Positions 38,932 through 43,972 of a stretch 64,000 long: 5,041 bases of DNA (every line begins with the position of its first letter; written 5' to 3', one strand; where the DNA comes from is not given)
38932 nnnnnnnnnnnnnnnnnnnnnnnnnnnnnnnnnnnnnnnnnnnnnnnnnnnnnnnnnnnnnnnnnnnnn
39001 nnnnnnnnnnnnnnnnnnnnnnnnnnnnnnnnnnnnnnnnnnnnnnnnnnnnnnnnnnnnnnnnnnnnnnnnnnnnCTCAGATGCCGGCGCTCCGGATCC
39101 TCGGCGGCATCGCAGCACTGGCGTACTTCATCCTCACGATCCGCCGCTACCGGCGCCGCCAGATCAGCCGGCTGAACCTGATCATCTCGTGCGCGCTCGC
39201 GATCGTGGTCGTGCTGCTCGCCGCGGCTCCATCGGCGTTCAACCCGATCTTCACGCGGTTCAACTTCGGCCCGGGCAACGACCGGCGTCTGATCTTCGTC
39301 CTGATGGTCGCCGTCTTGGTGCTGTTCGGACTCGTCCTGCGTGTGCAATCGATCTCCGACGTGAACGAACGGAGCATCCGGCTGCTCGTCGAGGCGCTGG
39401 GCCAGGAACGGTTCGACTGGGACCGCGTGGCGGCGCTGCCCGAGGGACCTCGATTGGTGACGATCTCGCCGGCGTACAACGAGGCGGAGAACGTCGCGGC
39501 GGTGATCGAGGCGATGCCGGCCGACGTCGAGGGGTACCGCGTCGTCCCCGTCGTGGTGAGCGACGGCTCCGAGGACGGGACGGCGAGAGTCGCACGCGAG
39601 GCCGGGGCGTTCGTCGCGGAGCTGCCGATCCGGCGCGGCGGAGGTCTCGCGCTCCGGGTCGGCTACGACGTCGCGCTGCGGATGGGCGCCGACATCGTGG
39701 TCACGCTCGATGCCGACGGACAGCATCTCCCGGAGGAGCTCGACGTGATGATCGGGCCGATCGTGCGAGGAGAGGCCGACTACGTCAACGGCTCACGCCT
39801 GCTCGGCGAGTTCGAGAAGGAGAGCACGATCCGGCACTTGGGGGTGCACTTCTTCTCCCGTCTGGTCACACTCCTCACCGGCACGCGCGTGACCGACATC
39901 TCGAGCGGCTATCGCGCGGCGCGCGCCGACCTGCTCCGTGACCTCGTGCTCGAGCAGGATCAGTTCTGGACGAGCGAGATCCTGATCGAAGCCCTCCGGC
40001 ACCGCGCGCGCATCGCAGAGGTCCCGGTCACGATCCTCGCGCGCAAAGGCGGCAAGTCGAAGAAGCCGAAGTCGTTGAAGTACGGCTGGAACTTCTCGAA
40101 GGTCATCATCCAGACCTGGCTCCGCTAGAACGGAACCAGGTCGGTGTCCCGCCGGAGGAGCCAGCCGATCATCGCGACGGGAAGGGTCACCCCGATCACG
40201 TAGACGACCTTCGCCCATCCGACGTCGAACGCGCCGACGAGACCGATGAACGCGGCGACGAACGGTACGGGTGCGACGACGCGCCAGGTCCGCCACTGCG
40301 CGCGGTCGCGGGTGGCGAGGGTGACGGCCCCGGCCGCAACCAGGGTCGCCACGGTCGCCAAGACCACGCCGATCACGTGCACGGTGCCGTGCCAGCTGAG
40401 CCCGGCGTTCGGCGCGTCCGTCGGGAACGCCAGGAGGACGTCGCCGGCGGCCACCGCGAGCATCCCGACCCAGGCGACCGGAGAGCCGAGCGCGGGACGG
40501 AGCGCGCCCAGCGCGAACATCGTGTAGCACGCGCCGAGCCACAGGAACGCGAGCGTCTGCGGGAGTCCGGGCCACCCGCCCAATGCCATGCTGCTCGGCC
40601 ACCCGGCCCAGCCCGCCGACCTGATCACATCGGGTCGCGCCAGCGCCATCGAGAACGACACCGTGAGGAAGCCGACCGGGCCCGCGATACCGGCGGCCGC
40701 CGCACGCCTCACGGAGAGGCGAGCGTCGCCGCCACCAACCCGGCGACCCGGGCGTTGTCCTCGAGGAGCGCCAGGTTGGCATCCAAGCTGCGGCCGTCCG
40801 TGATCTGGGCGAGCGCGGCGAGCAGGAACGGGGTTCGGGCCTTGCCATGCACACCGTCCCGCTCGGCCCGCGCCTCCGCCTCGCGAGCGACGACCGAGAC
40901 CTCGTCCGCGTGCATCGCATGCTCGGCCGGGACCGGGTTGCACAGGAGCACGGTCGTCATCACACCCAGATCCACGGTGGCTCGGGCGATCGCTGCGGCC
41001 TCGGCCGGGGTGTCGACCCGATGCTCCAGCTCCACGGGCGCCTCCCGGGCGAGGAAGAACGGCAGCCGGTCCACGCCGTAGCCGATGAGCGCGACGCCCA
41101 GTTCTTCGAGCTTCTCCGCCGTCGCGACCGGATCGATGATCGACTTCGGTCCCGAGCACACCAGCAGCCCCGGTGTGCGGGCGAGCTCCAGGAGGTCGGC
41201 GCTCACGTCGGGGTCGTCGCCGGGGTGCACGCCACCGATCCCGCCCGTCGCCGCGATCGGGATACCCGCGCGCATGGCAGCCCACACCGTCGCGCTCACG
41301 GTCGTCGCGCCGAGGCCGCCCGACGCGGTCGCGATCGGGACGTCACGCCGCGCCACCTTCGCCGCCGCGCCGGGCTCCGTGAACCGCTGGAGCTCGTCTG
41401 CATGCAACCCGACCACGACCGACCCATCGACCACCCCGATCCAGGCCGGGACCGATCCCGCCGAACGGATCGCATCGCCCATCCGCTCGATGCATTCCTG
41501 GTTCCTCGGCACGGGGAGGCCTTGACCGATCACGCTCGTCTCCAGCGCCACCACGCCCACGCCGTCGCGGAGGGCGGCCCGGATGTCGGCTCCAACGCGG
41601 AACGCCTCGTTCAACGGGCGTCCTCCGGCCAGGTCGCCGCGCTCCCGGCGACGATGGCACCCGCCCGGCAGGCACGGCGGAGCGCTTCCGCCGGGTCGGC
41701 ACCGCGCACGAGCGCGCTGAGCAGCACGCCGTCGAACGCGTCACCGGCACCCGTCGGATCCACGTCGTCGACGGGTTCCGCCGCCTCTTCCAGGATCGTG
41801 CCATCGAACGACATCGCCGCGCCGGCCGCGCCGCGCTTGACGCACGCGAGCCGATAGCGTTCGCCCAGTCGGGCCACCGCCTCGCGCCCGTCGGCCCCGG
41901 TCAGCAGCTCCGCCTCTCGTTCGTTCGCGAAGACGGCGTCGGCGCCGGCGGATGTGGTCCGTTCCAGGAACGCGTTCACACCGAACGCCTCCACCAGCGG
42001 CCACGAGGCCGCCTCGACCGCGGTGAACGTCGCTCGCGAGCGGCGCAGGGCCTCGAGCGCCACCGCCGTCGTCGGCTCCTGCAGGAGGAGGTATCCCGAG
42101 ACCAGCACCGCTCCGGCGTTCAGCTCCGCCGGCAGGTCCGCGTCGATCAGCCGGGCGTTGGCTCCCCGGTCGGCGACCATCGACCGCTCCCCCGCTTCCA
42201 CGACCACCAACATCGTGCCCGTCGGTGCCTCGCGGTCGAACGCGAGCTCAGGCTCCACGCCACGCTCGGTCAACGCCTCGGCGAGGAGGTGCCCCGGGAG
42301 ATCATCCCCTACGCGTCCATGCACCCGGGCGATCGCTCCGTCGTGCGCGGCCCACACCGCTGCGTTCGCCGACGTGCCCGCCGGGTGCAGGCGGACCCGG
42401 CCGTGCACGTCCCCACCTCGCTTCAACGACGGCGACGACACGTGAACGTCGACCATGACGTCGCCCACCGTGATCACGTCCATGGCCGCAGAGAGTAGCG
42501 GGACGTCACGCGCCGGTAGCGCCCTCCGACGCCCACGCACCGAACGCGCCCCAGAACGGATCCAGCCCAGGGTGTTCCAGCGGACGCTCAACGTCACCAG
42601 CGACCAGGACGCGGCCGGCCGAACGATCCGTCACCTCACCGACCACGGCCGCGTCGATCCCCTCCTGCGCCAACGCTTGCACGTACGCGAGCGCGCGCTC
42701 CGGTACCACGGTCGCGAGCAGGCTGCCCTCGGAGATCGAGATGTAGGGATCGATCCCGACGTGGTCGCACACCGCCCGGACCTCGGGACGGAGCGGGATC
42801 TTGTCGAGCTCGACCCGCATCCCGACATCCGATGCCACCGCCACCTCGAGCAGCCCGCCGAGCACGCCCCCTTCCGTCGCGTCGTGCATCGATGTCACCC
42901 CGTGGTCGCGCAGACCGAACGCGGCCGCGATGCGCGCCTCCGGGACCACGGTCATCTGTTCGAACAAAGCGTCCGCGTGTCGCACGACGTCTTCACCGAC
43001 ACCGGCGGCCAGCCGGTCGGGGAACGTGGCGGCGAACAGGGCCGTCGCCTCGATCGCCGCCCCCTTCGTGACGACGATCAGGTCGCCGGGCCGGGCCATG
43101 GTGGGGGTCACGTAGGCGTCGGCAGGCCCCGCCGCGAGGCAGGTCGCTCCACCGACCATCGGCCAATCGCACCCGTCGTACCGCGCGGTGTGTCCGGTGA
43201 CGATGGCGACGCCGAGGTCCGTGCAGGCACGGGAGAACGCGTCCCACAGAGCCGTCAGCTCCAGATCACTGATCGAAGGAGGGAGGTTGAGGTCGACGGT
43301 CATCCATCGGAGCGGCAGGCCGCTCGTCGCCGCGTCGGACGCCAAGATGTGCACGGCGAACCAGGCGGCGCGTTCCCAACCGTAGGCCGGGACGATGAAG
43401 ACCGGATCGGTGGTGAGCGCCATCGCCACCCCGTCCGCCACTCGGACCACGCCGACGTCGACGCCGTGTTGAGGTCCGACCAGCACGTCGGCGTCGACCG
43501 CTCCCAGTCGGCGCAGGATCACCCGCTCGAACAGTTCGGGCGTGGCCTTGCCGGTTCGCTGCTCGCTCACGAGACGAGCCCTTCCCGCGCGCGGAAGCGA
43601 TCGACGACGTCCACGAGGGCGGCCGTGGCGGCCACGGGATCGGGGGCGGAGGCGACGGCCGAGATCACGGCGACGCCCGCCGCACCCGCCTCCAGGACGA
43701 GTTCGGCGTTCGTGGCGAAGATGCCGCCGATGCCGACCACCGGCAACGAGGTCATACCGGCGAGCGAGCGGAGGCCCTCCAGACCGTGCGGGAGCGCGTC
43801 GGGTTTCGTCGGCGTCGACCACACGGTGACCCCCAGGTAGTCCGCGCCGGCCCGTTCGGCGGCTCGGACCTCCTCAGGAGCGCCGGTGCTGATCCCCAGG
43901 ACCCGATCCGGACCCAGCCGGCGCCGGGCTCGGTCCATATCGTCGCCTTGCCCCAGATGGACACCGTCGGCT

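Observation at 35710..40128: UDP-sulfoquinovose synthase operon with a cysteine-desulfurase-like aminotransferase and a membrane GT2, unusual for an actinobacterium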

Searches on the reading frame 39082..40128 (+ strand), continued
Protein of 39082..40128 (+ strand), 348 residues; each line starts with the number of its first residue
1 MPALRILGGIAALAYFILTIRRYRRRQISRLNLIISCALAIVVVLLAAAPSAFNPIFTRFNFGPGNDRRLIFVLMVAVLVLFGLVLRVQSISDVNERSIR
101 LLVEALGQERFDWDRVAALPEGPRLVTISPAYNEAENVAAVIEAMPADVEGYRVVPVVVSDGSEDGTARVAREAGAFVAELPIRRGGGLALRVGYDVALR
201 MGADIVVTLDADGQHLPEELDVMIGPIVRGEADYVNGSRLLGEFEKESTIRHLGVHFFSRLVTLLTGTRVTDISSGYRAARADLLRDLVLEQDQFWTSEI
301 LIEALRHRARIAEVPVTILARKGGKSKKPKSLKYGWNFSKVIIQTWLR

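Call 51: fold_search(model_id=the predicted structure, library=pdb)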
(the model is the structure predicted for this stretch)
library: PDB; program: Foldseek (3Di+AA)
matches with E <= 10: 1405; with E <= 0.001: 244
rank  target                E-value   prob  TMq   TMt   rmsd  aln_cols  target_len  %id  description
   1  9bhc_B                1.3e-12  1.00  0.50  0.56   4.2       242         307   22  Salmonella undecaprenyl-phosphate 4-deoxy-4-formamido-L-arabinose transferase (ArnC) (released 2025-02-12)
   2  9asc_A                2.3e-12  1.00  0.50  0.55   4.6       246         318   22  Cryo-EM Structure of the Glycosyltransferase ArnC from Salmonella enterica in the UDP-bound State Determined on Talos  (released 2025-02-05)
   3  9bhc_A                6.0e-12  1.00  0.50  0.56   3.6       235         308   22  Salmonella undecaprenyl-phosphate 4-deoxy-4-formamido-L-arabinose transferase (ArnC) (released 2025-02-12)
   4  8vxh_A                7.6e-12  1.00  0.48  0.53   3.9       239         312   22  Cryo-EM Structure of the Glycosyltransferase ArnC from Salmonella enterica in the Apo State Determined on Talos Arctic (released 2025-02-05)
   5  9bhe_A                8.5e-12  1.00  0.52  0.58   3.6       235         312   22  Salmonella undecaprenyl-phosphate 4-deoxy-4-formamido-L-arabinose transferase (ArnC) bound to UDP (released 2025-02-12)
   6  9b77_A                1.3e-11  1.00  0.50  0.55   3.8       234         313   22  Cryo-EM Structure of the Glycosyltransferase ArnC from Salmonella enterica in the Apo State Determined on Krios micros (released 2025-02-05)
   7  7p8g                  1.9e-11  1.00  0.47  0.54   6.2       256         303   21  Crystal structure of Mycobacterium hassiacum glucosyl-3-phosphoglycerate synthase at pH 5.5 - apo form (released 2023-01-25)
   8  5jqx_C                3.2e-11  1.00  0.50  0.61   5.7       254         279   21  Crystal structure of glucosyl-3-phosphoglycerate synthase from Mycobacterium tuberculosis in complex with phosphoglyce (released 2017-05-24)
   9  9bhe_B                3.6e-11  1.00  0.53  0.59   3.5       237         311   23  Salmonella undecaprenyl-phosphate 4-deoxy-4-formamido-L-arabinose transferase (ArnC) bound to UDP (released 2025-02-12)
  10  5jqx_A                3.6e-11  1.00  0.49  0.59   4.4       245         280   24  Crystal structure of glucosyl-3-phosphoglycerate synthase from Mycobacterium tuberculosis in complex with phosphoglyce (released 2017-05-24)
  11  5jqx_B                3.8e-11  1.00  0.49  0.59   4.4       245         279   24  Crystal structure of glucosyl-3-phosphoglycerate synthase from Mycobacterium tuberculosis in complex with phosphoglyce (released 2017-05-24)
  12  5jt0                  4.5e-11  1.00  0.48  0.58   4.9       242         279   24  Crystal structure of glucosyl-3-phosphoglycerate synthase from Mycobacterium tuberculosis in complex with Mn2+, uridine- (released 2017-05-24)
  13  5juc                  4.5e-11  1.00  0.47  0.57   5.0       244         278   24  Crystal structure of glucosyl-3-phosphoglycerate synthase from Mycobacterium tuberculosis in complex with Mn2+, uridine- (released 2017-05-24)
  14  7pd5                  4.8e-11  1.00  0.44  0.50   8.9       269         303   18  Crystal structure of Mycobacterium hassiacum glucosyl-3-phosphoglycerate synthase at pH 5.5 in complex with 4-aminobenzo (released 2023-02-15)
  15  7pdo                  5.7e-11  1.00  0.48  0.55   6.2       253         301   21  Crystal structure of Mycobacterium hassiacum glucosyl-3-phosphoglycerate synthase at pH 5.5 in complex with UDP (released 2023-02-15)
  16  5mlz                  6.1e-11  1.00  0.53  0.52   3.3       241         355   26  Dolichyl phosphate mannose synthase in complex with GDP and Mg2+ (released 2017-08-09)
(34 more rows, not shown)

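Call 78: find_encoding_contigs(protein=P0297, flank=10000, max_places=2)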
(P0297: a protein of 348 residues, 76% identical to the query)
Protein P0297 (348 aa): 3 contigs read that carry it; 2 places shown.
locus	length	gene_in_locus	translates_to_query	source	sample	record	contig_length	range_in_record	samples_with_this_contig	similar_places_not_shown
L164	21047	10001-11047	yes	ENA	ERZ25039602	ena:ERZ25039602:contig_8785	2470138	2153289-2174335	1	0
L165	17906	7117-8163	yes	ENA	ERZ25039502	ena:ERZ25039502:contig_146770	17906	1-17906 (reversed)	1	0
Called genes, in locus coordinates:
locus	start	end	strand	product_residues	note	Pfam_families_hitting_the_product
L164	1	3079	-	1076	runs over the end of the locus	PF02811:PHP, PF07733:DNA_pol3_alpha, PF17657:DNA_pol3_finger, PF14579:HHH_6, PF01336:tRNA_anti-codon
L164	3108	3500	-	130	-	-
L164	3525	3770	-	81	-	PF20114:DUF6504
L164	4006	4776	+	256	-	PF00202:Aminotran_3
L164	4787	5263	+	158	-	PF00202:Aminotran_3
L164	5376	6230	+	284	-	PF10110:GPDPase_memb (weak)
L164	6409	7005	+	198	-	PF04167:DUF402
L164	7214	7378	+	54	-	-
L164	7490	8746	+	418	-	PF00155:Aminotran_1_2, PF00266:Aminotran_5, PF01053:Cys_Met_Meta_PP (weak), PF00266:Aminotran_5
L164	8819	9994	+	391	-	PF01370:Epimerase, PF16363:GDP_Man_Dehyd (weak)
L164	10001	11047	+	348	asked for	PF10066:DUF2304 (weak), PF00535:Glycos_transf_2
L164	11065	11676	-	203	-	-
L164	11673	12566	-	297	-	PF04227:Indigoidine_A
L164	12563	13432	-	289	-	PF00294:PfkB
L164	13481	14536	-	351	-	PF00586:AIRS, PF02769:AIRS_C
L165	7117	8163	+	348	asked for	PF10066:DUF2304 (weak), PF00535:Glycos_transf_2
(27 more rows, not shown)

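Call 79: find_encoding_contigs(protein=P0344, flank=10000, max_places=2)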
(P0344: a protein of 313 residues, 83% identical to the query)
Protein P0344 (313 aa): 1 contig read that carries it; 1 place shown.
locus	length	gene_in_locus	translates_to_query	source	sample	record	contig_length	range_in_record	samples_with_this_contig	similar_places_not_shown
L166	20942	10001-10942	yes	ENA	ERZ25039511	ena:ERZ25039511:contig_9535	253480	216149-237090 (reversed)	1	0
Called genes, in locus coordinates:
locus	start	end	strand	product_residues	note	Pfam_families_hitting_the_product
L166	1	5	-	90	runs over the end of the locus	-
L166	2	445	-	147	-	PF07733:DNA_pol3_alpha (weak)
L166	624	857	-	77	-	-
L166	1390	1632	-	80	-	PF02811:PHP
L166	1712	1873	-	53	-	-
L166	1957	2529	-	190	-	PF19865:DUF6338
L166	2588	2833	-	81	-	PF20114:DUF6504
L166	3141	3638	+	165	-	PF04167:DUF402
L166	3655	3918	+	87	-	-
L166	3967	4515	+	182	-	PF06790:UPF0259, PF10110:GPDPase_memb (faint)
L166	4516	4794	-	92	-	-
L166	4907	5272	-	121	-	-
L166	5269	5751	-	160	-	PF19815:DUF6298 (weak)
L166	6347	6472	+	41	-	-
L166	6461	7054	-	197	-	PF00296:Bac_luciferase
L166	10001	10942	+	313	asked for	PF00535:Glycos_transf_2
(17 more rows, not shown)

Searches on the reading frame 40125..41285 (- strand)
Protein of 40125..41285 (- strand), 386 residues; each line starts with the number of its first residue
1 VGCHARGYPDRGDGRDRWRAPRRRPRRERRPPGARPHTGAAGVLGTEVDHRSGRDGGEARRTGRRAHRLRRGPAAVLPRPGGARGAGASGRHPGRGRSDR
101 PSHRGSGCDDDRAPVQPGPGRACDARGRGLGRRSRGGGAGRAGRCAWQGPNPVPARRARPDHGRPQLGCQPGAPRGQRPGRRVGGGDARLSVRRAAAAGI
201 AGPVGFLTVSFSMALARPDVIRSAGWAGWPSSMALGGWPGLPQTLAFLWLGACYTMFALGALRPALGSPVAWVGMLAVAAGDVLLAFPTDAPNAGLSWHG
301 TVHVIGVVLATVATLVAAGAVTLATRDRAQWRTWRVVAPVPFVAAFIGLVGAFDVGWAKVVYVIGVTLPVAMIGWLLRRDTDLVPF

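Call 9: search_protein_families(library=pfam, proteins=[window:40125-41285:-], max_evalue=0.01)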
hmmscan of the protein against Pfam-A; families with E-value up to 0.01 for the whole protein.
window:40125-41285:- (386 aa): 1 family
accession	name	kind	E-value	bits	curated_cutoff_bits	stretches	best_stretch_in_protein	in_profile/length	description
PF06197.19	DUF998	-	5.9e-05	23.2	30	1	243-374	42-182/184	Protein of unknown function (DUF998)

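Call 10: search_protein_families(library=ncbifam, proteins=[window:40125-41285:-], max_evalue=0.01)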
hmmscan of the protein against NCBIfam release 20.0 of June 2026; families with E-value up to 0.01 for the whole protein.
window:40125-41285:- (386 aa): 0 families

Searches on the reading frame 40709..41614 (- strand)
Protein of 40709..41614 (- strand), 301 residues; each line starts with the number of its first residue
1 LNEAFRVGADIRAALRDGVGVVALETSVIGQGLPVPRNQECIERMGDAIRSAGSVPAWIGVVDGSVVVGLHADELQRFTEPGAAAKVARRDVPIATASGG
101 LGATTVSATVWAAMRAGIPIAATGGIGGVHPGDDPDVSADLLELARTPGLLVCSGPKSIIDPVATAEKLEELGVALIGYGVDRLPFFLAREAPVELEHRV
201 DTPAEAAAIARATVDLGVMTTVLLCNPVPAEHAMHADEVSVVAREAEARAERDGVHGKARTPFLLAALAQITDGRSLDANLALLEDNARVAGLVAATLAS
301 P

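Call 9: search_protein_families(library=pfam, proteins=[window:40709-41614:-], max_evalue=0.01)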
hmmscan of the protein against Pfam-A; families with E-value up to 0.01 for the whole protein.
window:40709-41614:- (301 aa): 1 family
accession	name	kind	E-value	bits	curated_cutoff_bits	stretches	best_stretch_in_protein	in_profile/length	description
PF04227.17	Indigoidine_A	-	1e-91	307.7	25.2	1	11-296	2-290/291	Indigoidine synthase A like protein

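Call 10: search_protein_families(library=ncbifam, proteins=[window:40709-41614:-], max_evalue=0.01)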
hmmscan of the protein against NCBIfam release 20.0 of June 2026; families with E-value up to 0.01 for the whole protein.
window:40709-41614:- (301 aa): 0 families

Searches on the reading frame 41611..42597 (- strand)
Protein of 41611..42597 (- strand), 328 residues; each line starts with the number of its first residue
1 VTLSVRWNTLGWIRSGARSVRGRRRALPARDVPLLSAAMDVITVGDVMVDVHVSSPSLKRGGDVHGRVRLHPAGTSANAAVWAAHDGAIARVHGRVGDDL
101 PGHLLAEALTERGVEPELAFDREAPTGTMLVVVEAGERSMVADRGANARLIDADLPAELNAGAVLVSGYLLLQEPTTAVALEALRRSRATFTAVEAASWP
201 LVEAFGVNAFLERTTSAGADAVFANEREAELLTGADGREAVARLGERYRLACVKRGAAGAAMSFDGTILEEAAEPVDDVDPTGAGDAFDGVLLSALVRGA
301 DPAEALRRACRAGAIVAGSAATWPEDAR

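Call 24: search_protein_families(library=pfam, proteins=[window:41611-42597:-], max_evalue=0.01)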
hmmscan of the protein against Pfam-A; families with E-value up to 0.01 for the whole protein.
window:41611-42597:- (328 aa): 1 family
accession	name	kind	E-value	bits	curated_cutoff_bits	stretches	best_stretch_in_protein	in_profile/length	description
PF00294.29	PfkB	-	3.3e-38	132.2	25.8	1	40-320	3-293/302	pfkB family carbohydrate kinase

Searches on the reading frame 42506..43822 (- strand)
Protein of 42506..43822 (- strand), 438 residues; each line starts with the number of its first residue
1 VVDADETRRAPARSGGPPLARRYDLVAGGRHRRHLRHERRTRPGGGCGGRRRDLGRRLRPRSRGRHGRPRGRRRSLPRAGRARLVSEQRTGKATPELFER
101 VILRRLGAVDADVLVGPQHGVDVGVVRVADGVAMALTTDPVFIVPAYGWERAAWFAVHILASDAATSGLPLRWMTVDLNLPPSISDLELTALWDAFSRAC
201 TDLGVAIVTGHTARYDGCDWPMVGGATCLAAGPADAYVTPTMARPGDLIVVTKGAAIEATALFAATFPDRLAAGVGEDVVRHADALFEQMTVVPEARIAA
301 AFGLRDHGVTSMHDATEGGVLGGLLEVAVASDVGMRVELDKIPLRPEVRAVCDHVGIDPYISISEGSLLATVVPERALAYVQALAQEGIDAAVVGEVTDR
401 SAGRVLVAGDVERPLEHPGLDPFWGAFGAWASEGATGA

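Call 24: search_protein_families(library=pfam, proteins=[window:42506-43822:-], max_evalue=0.01)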
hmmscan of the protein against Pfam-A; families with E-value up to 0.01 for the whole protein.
window:42506-43822:- (438 aa): 2 families
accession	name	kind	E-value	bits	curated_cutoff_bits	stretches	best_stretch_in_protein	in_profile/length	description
PF02769.27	AIRS_C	-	9.8e-26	91.2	23.1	1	244-406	1-154/156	AIR synthase related protein, C-terminal domain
PF00586.29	AIRS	-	2.9e-11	44.2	24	1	122-225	3-106/112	AIR synthase related protein, N-terminal domain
